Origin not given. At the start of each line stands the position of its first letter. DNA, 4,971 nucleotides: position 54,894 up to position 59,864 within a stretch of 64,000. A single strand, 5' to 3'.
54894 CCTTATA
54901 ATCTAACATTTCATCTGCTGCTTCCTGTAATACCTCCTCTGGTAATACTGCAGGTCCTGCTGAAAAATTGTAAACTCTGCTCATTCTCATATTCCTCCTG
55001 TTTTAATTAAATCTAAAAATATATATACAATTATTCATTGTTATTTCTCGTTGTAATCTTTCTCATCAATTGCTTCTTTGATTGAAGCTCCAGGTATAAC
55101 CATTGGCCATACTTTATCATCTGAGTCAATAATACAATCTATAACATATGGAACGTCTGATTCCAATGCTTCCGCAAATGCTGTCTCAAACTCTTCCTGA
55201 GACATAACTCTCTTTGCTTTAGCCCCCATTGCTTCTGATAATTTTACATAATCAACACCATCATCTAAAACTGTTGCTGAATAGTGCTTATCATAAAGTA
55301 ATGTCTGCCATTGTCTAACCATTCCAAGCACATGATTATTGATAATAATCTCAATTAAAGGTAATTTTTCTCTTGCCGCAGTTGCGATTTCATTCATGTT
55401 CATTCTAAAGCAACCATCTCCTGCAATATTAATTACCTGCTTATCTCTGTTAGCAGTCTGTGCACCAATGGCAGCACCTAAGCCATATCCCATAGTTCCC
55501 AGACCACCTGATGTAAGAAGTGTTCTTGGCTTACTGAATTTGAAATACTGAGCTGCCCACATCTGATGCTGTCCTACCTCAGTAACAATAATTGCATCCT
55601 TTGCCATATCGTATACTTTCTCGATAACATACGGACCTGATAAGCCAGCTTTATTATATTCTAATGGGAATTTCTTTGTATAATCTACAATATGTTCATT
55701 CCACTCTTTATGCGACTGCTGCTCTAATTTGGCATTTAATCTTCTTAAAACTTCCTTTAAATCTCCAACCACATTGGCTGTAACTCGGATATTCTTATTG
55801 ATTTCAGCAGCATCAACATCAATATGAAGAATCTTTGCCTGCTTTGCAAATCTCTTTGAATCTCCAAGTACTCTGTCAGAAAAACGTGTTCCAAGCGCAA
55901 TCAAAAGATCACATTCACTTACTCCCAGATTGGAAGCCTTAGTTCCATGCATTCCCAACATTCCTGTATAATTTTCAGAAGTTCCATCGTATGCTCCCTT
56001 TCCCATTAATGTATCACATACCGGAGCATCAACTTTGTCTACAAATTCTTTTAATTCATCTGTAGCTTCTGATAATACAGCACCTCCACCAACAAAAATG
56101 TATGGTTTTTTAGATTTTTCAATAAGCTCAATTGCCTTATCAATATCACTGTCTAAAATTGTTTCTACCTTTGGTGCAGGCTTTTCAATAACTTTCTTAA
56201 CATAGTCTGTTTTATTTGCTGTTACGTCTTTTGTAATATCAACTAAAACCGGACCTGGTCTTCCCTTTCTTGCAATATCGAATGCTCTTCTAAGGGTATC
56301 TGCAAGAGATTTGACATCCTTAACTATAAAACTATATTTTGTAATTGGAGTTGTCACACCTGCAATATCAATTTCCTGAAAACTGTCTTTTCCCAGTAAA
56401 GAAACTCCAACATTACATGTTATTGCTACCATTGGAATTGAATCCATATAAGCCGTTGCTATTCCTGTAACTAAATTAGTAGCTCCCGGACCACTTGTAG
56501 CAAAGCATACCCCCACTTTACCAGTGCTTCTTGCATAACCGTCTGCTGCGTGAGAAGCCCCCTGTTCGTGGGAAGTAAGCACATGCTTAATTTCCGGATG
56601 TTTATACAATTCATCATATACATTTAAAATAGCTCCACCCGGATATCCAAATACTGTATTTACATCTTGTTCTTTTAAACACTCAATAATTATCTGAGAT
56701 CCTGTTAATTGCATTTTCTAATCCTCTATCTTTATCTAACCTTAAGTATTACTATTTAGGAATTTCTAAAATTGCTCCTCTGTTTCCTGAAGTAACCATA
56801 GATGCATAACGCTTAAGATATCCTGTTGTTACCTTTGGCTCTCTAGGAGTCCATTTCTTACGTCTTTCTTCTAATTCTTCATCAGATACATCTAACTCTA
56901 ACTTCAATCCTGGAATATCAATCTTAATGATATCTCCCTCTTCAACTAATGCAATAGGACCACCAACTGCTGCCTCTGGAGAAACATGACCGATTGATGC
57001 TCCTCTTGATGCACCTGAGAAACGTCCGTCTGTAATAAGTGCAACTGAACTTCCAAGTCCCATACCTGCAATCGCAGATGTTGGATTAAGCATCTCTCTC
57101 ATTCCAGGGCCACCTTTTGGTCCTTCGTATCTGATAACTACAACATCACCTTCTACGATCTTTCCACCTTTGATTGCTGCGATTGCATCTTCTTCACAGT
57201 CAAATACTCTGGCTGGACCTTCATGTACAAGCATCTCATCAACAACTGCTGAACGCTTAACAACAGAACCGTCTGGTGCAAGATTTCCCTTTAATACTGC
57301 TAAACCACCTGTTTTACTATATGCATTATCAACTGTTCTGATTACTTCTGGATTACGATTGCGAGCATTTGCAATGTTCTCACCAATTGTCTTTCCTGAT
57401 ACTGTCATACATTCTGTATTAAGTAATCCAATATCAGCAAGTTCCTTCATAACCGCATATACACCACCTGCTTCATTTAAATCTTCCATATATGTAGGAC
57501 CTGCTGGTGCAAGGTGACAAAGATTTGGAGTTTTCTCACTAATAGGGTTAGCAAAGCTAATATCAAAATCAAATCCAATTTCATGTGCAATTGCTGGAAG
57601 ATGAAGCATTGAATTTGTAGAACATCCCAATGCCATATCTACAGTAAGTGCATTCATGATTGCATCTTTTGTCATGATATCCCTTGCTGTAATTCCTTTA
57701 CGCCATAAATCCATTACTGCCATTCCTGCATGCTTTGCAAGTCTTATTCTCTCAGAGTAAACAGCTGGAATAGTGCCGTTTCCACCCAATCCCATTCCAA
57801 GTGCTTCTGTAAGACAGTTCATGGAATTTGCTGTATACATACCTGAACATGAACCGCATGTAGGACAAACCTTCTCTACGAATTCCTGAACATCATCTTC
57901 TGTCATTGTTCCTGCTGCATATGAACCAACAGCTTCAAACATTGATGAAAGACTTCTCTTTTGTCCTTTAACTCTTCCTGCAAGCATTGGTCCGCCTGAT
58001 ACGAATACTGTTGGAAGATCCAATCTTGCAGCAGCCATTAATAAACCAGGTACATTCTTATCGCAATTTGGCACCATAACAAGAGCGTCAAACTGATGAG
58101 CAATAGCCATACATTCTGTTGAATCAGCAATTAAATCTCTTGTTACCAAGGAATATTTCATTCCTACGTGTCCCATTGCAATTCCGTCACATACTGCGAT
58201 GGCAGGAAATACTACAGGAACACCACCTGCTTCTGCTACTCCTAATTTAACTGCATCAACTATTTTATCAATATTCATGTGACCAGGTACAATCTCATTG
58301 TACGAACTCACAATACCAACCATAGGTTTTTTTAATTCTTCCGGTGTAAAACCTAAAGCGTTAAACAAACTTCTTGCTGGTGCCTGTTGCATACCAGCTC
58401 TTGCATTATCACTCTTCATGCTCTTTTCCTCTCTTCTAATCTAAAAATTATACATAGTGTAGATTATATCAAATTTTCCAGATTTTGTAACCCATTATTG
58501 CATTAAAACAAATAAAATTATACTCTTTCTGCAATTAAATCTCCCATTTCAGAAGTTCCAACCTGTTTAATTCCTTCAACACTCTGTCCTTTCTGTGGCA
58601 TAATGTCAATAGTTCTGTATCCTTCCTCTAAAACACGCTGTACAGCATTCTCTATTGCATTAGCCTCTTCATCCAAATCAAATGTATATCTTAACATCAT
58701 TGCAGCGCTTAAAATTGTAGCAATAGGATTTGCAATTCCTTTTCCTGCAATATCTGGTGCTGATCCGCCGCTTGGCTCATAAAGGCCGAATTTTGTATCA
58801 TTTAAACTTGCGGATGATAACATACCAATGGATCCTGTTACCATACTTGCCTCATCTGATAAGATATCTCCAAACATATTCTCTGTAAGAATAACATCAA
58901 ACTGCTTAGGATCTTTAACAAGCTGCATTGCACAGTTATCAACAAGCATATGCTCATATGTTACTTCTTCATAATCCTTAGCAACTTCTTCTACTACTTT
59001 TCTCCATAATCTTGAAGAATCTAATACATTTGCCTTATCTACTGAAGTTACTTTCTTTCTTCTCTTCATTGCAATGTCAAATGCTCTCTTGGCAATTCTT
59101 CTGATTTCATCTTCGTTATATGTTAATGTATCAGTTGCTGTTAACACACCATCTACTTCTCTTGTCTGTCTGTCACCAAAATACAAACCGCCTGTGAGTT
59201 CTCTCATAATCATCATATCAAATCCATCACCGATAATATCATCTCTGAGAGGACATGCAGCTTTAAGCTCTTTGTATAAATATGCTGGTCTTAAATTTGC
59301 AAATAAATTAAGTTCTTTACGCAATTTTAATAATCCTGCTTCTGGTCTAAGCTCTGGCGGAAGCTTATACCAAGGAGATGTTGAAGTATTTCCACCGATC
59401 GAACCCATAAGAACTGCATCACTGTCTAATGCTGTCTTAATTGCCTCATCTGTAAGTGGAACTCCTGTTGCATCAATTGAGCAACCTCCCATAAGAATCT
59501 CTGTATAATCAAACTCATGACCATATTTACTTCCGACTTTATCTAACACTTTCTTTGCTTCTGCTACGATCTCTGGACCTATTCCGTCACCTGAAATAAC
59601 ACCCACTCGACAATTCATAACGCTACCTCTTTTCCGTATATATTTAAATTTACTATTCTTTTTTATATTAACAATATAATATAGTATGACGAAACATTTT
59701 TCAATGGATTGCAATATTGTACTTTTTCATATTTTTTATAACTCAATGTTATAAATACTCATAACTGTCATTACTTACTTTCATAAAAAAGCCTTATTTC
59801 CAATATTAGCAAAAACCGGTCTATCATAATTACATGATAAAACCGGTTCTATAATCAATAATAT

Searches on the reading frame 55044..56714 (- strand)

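Call 73: search_protein_families(library=pfam, proteins=[window:55044-56714:-], max_evalue=0.0001)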
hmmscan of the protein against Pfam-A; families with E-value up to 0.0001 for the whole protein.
window:55044-56714:- (557 aa): 3 families
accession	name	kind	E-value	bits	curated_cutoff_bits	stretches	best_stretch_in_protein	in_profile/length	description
PF02775.26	TPP_enzyme_C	-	2.2e-54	183.8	21.9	1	380-527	2-151/151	Thiamine pyrophosphate enzyme, C-terminal TPP binding domain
PF00205.28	TPP_enzyme_M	-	1.7e-47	161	30.4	1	191-326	1-137/137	Thiamine pyrophosphate enzyme, central domain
PF02776.23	TPP_enzyme_N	-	1.3e-42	144.7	26.8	1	4-118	2-117/119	Thiamine pyrophosphate enzyme, N-terminal TPP binding domain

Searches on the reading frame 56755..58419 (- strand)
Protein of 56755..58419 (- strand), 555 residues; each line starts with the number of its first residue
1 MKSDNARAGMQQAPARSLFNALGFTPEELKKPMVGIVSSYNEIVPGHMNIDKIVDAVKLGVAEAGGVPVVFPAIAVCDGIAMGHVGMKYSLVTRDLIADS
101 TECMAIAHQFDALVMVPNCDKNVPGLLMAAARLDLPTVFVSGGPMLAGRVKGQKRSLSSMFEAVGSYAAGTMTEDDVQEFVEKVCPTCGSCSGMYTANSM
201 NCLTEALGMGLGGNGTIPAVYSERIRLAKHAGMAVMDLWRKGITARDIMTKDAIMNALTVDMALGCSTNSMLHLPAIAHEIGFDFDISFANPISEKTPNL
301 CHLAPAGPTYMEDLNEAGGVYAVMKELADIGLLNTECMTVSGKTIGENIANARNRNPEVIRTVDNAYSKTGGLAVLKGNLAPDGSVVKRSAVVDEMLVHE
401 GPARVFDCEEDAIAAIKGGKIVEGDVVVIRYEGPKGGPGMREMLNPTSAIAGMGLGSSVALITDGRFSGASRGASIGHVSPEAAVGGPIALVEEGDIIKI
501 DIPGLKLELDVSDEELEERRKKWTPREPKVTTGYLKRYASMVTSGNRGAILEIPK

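Call 73: search_protein_families(library=pfam, proteins=[window:56755-58419:-], max_evalue=0.0001)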
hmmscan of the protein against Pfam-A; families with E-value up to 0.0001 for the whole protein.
window:56755-58419:- (555 aa): 2 families
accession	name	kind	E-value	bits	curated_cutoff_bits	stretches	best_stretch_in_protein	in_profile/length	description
PF00920.27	ILVD_EDD_N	-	1.1e-132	442.5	27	1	31-348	1-316/316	Dihydroxy-acid/6-phosphogluconate dehydratase N-terminal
PF24877.1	ILV_EDD_C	-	3.2e-83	278.3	27.7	1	358-549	1-191/191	Dihydroxy-acid/6-phosphogluconate dehydratase C-terminal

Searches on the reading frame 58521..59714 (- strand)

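Call 73: search_protein_families(library=pfam, proteins=[window:58521-59714:-], max_evalue=0.0001)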
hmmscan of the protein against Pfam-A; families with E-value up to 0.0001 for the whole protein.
window:58521-59714:- (398 aa): 1 family
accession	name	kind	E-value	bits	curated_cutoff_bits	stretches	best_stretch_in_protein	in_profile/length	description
PF00180.25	Iso_dh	-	3.3e-138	461.1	27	1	37-394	2-348/348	Isocitrate/isopropylmalate dehydrogenase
